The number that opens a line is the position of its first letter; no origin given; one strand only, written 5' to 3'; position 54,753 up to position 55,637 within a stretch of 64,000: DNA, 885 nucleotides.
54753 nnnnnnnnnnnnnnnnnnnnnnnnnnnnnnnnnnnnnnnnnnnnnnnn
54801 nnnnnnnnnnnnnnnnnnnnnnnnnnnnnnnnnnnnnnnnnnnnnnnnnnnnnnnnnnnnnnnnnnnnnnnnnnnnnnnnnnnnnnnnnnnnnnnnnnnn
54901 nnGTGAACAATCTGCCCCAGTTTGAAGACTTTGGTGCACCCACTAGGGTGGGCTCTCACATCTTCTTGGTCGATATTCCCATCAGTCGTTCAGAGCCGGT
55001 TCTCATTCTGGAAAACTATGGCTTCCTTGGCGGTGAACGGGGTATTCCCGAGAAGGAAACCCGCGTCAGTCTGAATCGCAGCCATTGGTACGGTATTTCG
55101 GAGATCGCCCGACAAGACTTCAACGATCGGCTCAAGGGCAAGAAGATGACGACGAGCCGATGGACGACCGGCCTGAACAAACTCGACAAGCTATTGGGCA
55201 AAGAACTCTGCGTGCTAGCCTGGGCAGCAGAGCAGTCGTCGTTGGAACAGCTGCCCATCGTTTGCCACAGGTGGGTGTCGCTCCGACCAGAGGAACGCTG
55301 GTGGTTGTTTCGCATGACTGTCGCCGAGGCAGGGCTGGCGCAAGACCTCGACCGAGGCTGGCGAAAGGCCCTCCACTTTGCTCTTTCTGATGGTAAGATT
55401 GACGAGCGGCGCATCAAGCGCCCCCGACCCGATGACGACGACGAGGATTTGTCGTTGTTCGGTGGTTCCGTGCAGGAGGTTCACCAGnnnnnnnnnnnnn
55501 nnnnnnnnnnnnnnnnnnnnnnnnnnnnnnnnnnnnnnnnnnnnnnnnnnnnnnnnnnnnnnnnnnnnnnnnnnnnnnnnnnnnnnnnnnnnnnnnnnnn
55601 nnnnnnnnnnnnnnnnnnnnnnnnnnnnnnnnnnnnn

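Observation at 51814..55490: Large P-loop protein plus small acidic-tailed partner as the leading genes of the island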

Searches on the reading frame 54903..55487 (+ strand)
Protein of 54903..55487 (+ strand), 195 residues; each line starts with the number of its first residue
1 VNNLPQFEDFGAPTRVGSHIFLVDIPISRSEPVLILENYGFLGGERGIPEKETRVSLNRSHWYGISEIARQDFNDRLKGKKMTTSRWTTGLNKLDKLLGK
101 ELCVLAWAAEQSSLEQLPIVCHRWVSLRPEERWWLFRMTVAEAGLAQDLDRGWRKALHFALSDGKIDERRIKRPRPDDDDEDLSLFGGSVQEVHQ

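Call 6: search_protein_families(library=pfam, proteins=[window:54903-55487:+], max_evalue=0.01)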
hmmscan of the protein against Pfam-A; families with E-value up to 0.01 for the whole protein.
window:54903-55487:+ (195 aa): 1 family
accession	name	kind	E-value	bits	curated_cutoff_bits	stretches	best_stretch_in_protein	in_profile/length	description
PF12635.12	DUF3780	-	7.7e-66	221.8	27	1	8-182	5-179/184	Protein of unknown function (DUF3780)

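Call 7: search_protein_families(library=padloc, proteins=[window:54903-55487:+], max_evalue=0.01)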
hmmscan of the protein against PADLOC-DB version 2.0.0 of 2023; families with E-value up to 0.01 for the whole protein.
window:54903-55487:+ (195 aa): 2 families
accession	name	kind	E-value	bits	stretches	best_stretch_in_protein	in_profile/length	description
PDLC02191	DUF3780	-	3.7e-70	233.5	1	9-186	6-188/196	-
PDLC02190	DUF3780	-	3.7e-39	132.9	1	10-163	20-172/361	-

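Call 8: search_protein_families(library=ncbifam, proteins=[window:54903-55487:+], max_evalue=0.01)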
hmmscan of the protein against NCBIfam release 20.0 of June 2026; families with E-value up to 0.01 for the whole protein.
window:54903-55487:+ (195 aa): 1 family
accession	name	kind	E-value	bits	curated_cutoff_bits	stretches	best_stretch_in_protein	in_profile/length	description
NF042961.1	DUF3780_antiphage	equivalog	1.1e-64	217.6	200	1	8-175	2-168/184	anti-phage-associated DUF3780 domain-containing protein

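Call 17: search_solved_structures(query=window:54903-55487:+, max_evalue=1, show_alignments=1)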
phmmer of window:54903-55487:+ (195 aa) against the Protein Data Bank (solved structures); distinct sequences matched with E-value up to 1: 0.

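Call 19: find_homologous_proteins(query=window:54903-55487:+, max_evalue=0.00001)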
Query window:54903-55487:+ (195 aa): 2679 proteins with E <= 0.00001 among 2790 candidates; the best 120 are listed.
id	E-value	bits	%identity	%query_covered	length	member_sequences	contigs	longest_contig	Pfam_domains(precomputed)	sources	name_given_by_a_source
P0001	1.7e-129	448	100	100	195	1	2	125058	PF12635.13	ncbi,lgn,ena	ncbi:MAG: anti-phage-associated DUF3780 domain-containing protein [Spirochaetales bacterium]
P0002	4.8e-90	319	71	98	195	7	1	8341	PF12635.13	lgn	-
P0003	1.3e-89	317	72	96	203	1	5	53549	PF12635.13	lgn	-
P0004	3.1e-89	316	71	98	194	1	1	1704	PF12635.13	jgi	-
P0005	1.0e-87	311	69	98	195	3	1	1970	PF12635.13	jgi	-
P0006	2.8e-87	310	68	100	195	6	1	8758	PF12635.13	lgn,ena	-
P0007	7.9e-87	308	70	95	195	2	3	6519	PF12635.13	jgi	-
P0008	1.2e-86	308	65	100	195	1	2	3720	PF12635.13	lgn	-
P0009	2.4e-81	290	73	86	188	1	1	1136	PF12635.13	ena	-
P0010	2.0e-72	261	61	92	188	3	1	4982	PF12635.13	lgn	-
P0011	4.1e-72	260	64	91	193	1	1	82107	PF12635.13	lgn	-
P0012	1.0e-70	256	63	91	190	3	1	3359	PF12635.13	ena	-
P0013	3.7e-70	254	60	98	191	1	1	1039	PF12635.13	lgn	-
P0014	8.1e-70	253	58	95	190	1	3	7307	PF12635.13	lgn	-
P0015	1.3e-69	252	59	96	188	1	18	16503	PF12635.13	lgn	-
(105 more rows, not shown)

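Call 21: find_related_loci(query=A1, collection=genome_contigs, flank=10000)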
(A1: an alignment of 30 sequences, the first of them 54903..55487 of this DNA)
Query A1 (195 aa) in genome_contigs; peptide patterns used: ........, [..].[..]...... (x = any residue, [..] = any of these).
599 stretches matched a pattern (row limit reached: there are more); 486 encode a relative of the query (tblastn E <= 1e-3); the best 80 are kept; 80 distinct loci.
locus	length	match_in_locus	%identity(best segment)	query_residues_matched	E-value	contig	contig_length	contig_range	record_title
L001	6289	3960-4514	70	7-192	7e-89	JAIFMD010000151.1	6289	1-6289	MAG: Spirochaetes bacterium isolate bin_251 scaffold_43169, whole genome shotgun sequence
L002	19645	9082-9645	59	9-195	2e-71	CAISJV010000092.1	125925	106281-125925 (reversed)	MAG: uncultured delta proteobacterium isolate AlinenLipids_bin-9048 genome assembly, contig: bin-9048:92/95, whole genom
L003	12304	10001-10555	59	7-187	1e-70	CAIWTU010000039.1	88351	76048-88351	MAG: uncultured Geobacter sp. isolate AlinenLipids_bin-4213 genome assembly, contig: bin-4213:039/171, whole genome shot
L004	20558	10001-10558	59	5-189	1e-70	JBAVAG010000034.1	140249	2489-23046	MAG: Desulfobaccales bacterium isolate MFD09281_ilm_asm_bin32 k127_440399, whole genome shotgun sequence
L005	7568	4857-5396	59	1-180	3e-70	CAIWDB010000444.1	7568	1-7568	MAG: uncultured Methylococcaceae bacterium isolate LJ_bin-0959 genome assembly, contig: bin-0959:444/661, whole genome s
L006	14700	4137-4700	57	1-186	3e-70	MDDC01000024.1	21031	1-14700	Moorella thermoacetica strain DSM 21394 MOTE_contig000024, whole genome shotgun sequence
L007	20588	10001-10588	56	1-195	1e-69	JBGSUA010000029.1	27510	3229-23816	MAG: Desulfatiglandaceae bacterium isolate JTS-AC421 k141_3613676, whole genome shotgun sequence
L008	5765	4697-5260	57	1-187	3e-69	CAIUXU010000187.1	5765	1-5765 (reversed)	MAG: uncultured Syntrophobacterales bacterium isolate Day2-6_bin-621 genome assembly, contig: bin-621:187/575, whole gen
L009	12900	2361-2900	59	1-180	5e-69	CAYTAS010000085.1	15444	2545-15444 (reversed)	MAG TPA_asm: uncultured Nitrospira sp. isolate SRP072547_co1_296 genome assembly, contig: NODE_6524_length_15444_cov_14.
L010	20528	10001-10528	61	5-180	3e-69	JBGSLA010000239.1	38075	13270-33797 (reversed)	MAG: Desulfobaccales bacterium isolate JTS-AC195 k141_2269265, whole genome shotgun sequence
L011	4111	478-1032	57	9-188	3e-68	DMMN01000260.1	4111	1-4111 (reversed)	MAG TPA_asm: Bacteroidetes bacterium isolate UBA10030 contig_160468, whole genome shotgun sequence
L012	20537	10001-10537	57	9-186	4e-68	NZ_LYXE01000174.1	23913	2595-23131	Candidatus Chloroploca asiatica strain B7-9 NODE_73_length_23913_cov_79.4619_ID_198611, whole genome shotgun sequence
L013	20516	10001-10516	60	9-180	3e-68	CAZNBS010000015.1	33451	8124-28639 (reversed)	MAG TPA_asm: uncultured Burkholderiales bacterium isolate SRP239054_co1_57 genome assembly, contig: NODE_824_length_3345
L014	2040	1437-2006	57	1-189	4e-70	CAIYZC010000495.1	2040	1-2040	MAG: uncultured Pedosphaera sp. isolate Umea_bin-10158 genome assembly, contig: bin-10158:495/870, whole genome shotgun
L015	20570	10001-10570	56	1-189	5e-68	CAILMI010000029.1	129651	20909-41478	MAG: uncultured Verrucomicrobia subdivision 3 bacterium isolate KT_bin-0898 genome assembly, contig: bin-0898:29/70, who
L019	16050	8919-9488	57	1-189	1e-67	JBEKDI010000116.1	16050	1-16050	MAG: Verrucomicrobiota bacterium isolate SPRUCE 17 SPRUCE_17_116, whole genome shotgun sequence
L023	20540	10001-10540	58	1-180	1e-67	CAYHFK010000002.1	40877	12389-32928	MAG TPA_asm: uncultured Bifidobacterium sp. isolate ERP119702_co2_223 genome assembly, contig: NODE_371_length_40877_cov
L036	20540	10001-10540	57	1-180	3e-66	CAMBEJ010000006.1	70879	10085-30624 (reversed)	MAG: Akkermansia muciniphila isolate TH-08apr19-195 genome assembly, contig: TH-08apr19-C725, whole genome shotgun seque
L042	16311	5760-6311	57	6-192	5e-66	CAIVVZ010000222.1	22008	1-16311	MAG: uncultured Desulfobacteraceae bacterium isolate AlinenLipids_bin-9448 genome assembly, contig: bin-9448:222/658, wh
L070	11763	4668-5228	54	1-186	4e-64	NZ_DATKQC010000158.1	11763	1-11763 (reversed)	MAG: Edaphobacter sp. isolate SMAG_U13992 k141_709778, whole genome shotgun sequence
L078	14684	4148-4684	55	9-186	2e-63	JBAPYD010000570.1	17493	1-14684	MAG: Chromatiaceae bacterium isolate MFD00100_ilm_asm_bin26 k127_215359, whole genome shotgun sequence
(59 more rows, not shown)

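Call 28: search_protein_families(library=pfam, proteins=[L023:14826-16610:+, L036:11720-13093:+, L042:10050-10700:+, L042:10722-11771:+, L019:13744-15417:+, L002:10229-10642:+, L007:10573-10857:+, L078:8495-8833:+, L078:8829-9200:+, L070:8272-8817:+], max_evalue=0.001)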
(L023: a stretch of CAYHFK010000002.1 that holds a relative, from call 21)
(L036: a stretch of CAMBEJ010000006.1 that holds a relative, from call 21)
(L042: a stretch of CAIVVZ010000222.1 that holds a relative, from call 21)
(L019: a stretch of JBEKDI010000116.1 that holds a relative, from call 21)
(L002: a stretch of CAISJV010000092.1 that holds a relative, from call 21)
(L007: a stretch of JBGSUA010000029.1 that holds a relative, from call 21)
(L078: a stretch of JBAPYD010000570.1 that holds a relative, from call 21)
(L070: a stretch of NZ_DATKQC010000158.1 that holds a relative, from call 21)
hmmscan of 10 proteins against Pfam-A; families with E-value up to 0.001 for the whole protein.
L023:14826-16610:+ (595 aa): 2 families
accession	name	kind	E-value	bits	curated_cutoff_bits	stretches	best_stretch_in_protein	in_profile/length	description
PF13749.12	HATPase_c_4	-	1.5e-21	76.7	26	1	317-406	1-89/89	Putative ATP-dependent DNA helicase recG C-terminal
PF04326.19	SLFN_AlbA_2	-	8.1e-12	46.1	25.3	1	21-146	1-116/118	Schlafen, AlbA_2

L036:11720-13093:+ (458 aa): 2 families
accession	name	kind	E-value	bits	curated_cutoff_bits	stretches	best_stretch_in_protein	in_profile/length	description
PF06250.17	YhcG_C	-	3.1e-52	177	32.5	1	266-417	2-153/157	YhcG PDDEXK nuclease domain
PF17761.7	DUF1016_N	-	2.6e-30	105.7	32.8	2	46-133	11-95/137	DUF1016 N-terminal domain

L042:10050-10700:+ (217 aa): 1 family
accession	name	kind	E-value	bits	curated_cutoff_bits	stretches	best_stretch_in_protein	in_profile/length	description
PF14487.12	DarT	-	1.8e-58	198.1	22.5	1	11-217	1-201/201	ssDNA thymidine ADP-ribosyltransferase, DarT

L042:10722-11771:+ (350 aa): 1 family
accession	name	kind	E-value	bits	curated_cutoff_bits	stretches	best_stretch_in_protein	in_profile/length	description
PF01661.27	Macro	-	1.6e-24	86.6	22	1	18-128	1-114/118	Macro domain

L019:13744-15417:+ (558 aa): 2 families
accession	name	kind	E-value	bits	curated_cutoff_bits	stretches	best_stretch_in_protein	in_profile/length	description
PF03235.19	GmrSD_N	-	3.2e-34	119.2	33.2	1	10-220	3-198/199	GmrSD restriction endonuclease, N-terminal domain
PF07510.16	GmrSD_C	-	1.8e-21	76.9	23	1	412-545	2-137/138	GmrSD restriction endonucleases, C-terminal domain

L002:10229-10642:+ (138 aa): 1 family
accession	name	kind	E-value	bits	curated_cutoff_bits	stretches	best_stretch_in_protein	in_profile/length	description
PF01850.27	PIN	-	7.4e-16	59.3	23.6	1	16-123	1-113/120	PIN domain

L007:10573-10857:+ (95 aa): 1 family
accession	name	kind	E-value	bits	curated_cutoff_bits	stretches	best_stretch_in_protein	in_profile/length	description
PF10047.15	DUF2281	-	3.9e-06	27.8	26.5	1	19-74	1-47/64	Protein of unknown function (DUF2281)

L078:8495-8833:+ (113 aa): 3 families
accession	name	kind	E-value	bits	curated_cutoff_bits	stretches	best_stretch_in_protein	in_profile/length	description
PF01909.29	NTP_transf_2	-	1.4e-11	45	21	1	28-112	2-92/93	Nucleotidyltransferase domain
PF18765.7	Polbeta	-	1.9e-11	44.4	26.9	1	39-111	12-85/93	Polymerase beta, Nucleotidyltransferase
PF22600.2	MTPAP-like_central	-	0.00018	22.1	27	1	7-86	9-75/139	Poly(A) RNA polymerase, mitochondrial-like, central palm domain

L078:8829-9200:+ (124 aa): 1 family
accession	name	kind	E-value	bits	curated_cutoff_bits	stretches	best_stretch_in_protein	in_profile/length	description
PF01934.22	HepT-like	-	8e-17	61.5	23.5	1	16-118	3-120/120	Ribonuclease HepT-like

L070:8272-8817:+ (182 aa): 0 families

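Call 40: predict_structure(alignment_id=A1)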
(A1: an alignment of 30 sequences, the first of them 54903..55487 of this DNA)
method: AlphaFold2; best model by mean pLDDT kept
length: 195 residues; sequences in the alignment: 30
mean_pLDDT: 67.1   pTM: 0.63
mean pLDDT of the five models: 67.1, 66.5, 50.4, 50.3, 47.7
residues with pLDDT >= 90: 4; 70-90: 98; 50-70: 40; < 50: 53
segments of 3 or more residues with pLDDT < 50: 1-14, 85-90, 166-195
pLDDT, mean of each block of 10 residues (from residue 1): 41 50 83 80 59 84 86 81 52 69 86 88 86 75 56 77 58 40 39 39
secondary structure, 60 per line:
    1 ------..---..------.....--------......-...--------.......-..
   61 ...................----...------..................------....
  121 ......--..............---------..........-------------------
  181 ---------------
elements in order: E20-24 E33-38 E51-57 H59-79 H93-110 H117-126 H129-142 H152-161

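Call 49: fold_search(model_id=the predicted structure, library=pdb)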
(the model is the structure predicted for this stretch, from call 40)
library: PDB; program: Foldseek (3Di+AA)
matches with E <= 10: 172; with E <= 0.001: 0
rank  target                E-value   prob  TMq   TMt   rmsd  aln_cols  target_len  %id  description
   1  7jg8_A                3.5e-01  0.14  0.18  0.09  23.2       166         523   12  Cryo-EM structure of bedaquiline-saturated Mycobacterium smegmatis ATP synthase rotational state 1 (backbone model) (released 2020-08-19)
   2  6rdc_Y                5.5e-01  0.09  0.15  0.09  16.3       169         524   12  CryoEM structure of Polytomella F-ATP synthase, Primary rotary state 2, composite map (released 2019-07-03)
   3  6n2z_F                5.5e-01  0.08  0.16  0.08  14.5       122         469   14  Bacillus PS3 ATP synthase class 2 (released 2019-02-20)
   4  9ehx_A                5.5e-01  0.06  0.14  0.05  26.2       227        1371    9  FnCas9 16 mismatch DNA product state (released 2025-10-01)
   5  8bd5_A                6.6e-01  0.04  0.14  0.06  19.8       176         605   10  Cas12k-sgRNA-dsDNA-S15-TniQ-TnsC transposon recruitment complex (released 2022-12-28)
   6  6vof_A                8.7e-01  0.12  0.20  0.10  11.4       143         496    8  Chloroplast ATP synthase (O2, CF1FO) (released 2020-09-09)
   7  9vkr_C                8.7e-01  0.10  0.19  0.09  21.4       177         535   13  Cryo-EM structure of F-ATP synthase from Mycobacteroides abscessus (Rotational State 3) (released 2026-01-14)
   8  6ssu_B                8.7e-01  0.08  0.15  0.19  10.5       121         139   15  Crystal structure of Human Microsomal Glutathione S-Transferase 2 in complex with co-substrate Glutathione (released 2021-02-03)
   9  9nvm_B                1.2e+00  0.09  0.20  0.10  15.9       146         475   11  ATPase Hybrid F1 with the ancestral core domains Catalytic Dwell (released 2025-11-05)
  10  2ck3_C                1.2e+00  0.09  0.18  0.09  12.8       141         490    8  Azide inhibited bovine F1-ATPase (released 2006-05-08)
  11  2w6j_C                1.2e+00  0.09  0.18  0.09  12.8       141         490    8  Low resolution structures of bovine mitochondrial F1-ATPase during controlled dehydration: Hydration State 5. (released 2009-10-27)
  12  4yxw_A                1.2e+00  0.08  0.19  0.10  13.8       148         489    9  Bovine heart mitochondrial F1-ATPase inhibited by AMP-PNP and ADP in the presence of thiophosphate. (released 2015-05-06)
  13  9itk_C                1.3e+00  0.09  0.19  0.09  13.7       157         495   11  Chloroflexus aurantiacus ATP synthase, state 2 (released 2025-03-19)
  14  4f0t_A                1.4e+00  0.09  0.19  0.22  12.0       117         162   15  X-Ray Crystal Structure of Phycocyanin from Synechocystis sp. PCC 6803 (released 2013-03-06)
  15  7jg6_B                1.4e+00  0.07  0.18  0.09  22.5       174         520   14  Cryo-EM structure of bedaquiline-free Mycobacterium smegmatis ATP synthase rotational state 2 (backbone model) (released 2020-08-19)
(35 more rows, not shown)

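Call 58: find_encoding_contigs(protein=P0003, flank=10000, max_places=3)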
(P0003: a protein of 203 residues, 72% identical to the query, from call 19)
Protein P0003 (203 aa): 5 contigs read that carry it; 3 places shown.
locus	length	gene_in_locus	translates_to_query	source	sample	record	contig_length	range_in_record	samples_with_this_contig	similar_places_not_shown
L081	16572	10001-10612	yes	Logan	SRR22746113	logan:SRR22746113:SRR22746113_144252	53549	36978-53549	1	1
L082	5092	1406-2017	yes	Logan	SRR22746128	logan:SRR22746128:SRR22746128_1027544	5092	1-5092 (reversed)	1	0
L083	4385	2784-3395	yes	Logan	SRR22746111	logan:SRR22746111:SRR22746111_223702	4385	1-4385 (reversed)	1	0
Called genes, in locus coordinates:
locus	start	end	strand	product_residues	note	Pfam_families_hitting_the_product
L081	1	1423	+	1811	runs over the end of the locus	PF05593:RHS_repeat (weak), PF25023:TEN_YD-shell, PF05593:RHS_repeat (weak), PF25023:TEN_YD-shell (weak)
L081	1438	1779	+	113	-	-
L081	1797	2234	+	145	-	-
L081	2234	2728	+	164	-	-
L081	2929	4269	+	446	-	PF12768:Rax2 (faint)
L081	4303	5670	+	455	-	-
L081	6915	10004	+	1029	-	PF04465:DUF499, PF13287:Fn3_assoc (weak), PF13290:CHB_HEX_C_1 (weak)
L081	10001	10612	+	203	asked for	PF12635:DUF3780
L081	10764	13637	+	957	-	PF06634:DUF1156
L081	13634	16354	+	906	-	PF13091:PLDc_2, PF00176:SNF2-rel_dom, PF04851:ResIII (faint), PF00270:DEAD (weak), PF00271:Helicase_C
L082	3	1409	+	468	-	?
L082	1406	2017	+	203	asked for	PF12635:DUF3780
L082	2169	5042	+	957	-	PF06634:DUF1156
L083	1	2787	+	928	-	?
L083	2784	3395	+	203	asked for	PF12635:DUF3780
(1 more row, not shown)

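Call 67: search_dna_similar(query=window:54903-55487:+, collection=plasmids, mode=protein, max_rows=12)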
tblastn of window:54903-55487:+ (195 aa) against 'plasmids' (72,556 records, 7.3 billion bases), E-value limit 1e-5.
Records with a match: 21; places in all: 21; records where one place covers at least 80% of the query: 11.
Best place of each record, by identity: <60% 21.
By first word of the organism name: Acinetobacter 7; Deinococcus 2; Bacillus 1; Halomonas 1; Methylocystis 1; Candidatus 1; Stutzerimonas 1; Pseudomonas 1; Rhizobium 1; Sinorhizobium 1; and 4 more.
By predicted mobility (MOB-suite, as given by PLSDB): non-mobilizable 12; conjugative 8; mobilizable 1.
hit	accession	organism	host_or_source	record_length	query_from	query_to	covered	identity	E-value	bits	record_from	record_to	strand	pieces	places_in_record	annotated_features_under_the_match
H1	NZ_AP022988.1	Bacillus cereus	-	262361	9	164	80%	53.2%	4e-48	174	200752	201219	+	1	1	anti-phage-associated DUF3780 domain-containing protein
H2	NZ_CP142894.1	Acinetobacter baumannii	Homo sapiens,Cell culture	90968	9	164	80%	50.0%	2e-42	157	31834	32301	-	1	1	anti-phage-associated DUF3780 domain-containing protein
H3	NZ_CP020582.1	Acinetobacter baumannii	Homo sapiens,sputum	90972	9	164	80%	50.0%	2e-42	157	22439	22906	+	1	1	anti-phage-associated DUF3780 domain-containing protein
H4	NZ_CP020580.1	Acinetobacter baumannii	Homo sapiens,Bronchial washing fluid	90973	9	164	80%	50.0%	2e-42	157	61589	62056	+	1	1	anti-phage-associated DUF3780 domain-containing protein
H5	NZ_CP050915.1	Acinetobacter baumannii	Homo sapiens,sputum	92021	9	164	80%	50.0%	2e-42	157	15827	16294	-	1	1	anti-phage-associated DUF3780 domain-containing protein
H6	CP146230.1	Acinetobacter baumannii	Cell culture,human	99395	9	164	80%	50.0%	2e-42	157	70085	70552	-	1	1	anti-phage-associated DUF3780 domain-containing protein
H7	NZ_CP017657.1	Acinetobacter baumannii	Homo sapiens,cell culture,wound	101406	9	164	80%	50.0%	2e-42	157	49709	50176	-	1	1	anti-phage-associated DUF3780 domain-containing protein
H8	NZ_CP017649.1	Acinetobacter baumannii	Homo sapiens,cell culture,sputum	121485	9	164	80%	50.0%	2e-42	157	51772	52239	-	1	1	anti-phage-associated DUF3780 domain-containing protein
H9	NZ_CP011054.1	Halomonas sp. KO116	Nile Delta Mediterranean Sea surface ...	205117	8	163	80%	48.4%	4e-39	148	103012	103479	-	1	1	anti-phage-associated DUF3780 domain-containing protein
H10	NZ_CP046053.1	Methylocystis heyeri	cell culture,Sphagnum peat bog lake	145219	10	163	79%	46.8%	3e-38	146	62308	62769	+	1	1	anti-phage-associated DUF3780 domain-containing protein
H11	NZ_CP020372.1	Candidatus Thiodictyon syntrophicum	meromictic lake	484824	10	163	79%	45.5%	5e-32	128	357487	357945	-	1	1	anti-phage-associated DUF3780 domain-containing protein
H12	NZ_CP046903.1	Stutzerimonas stutzeri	cell culture,particulate matter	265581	10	163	79%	43.5%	1e-33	132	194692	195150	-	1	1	anti-phage-associated DUF3780 domain-containing protein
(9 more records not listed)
